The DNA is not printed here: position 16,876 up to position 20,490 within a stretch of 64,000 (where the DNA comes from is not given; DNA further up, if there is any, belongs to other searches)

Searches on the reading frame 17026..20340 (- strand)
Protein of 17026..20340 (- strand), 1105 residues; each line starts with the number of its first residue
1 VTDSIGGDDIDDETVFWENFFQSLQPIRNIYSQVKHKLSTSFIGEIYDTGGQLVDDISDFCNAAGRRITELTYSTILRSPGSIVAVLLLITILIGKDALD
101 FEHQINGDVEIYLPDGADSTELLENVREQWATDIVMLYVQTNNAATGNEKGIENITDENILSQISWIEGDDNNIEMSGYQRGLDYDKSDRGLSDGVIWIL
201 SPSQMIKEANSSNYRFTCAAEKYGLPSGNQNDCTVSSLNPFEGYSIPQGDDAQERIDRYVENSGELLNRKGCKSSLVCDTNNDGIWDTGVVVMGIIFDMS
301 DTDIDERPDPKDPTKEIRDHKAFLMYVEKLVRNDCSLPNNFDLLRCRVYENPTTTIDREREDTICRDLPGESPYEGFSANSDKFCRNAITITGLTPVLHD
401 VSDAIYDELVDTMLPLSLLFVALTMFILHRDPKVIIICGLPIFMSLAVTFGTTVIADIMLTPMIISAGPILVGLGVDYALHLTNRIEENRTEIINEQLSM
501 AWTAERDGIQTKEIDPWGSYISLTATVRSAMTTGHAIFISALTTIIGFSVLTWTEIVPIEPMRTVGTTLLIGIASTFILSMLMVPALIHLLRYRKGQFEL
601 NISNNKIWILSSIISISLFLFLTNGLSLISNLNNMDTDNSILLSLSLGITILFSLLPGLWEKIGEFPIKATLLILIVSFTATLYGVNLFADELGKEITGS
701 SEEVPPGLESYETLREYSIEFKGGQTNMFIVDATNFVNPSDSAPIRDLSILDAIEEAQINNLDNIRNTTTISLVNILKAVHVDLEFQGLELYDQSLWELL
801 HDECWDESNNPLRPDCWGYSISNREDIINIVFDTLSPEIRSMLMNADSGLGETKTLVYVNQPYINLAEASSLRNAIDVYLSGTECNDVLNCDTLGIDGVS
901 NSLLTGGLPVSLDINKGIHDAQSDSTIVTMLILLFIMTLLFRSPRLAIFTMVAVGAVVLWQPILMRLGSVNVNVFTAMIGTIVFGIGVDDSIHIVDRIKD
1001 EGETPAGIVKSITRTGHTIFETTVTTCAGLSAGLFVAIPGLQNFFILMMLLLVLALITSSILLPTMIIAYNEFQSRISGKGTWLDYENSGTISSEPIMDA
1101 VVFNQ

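Call 59: search_protein_families(library=pfam, proteins=[window:17026-20340:-], max_evalue=0.0001)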
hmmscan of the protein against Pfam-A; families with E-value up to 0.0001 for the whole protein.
window:17026-20340:- (1105 aa): 1 family
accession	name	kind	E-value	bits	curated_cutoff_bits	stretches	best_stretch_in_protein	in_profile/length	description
PF03176.21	MMPL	-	8.2e-19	68.2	20.5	3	904-1073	127-305/333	MMPL family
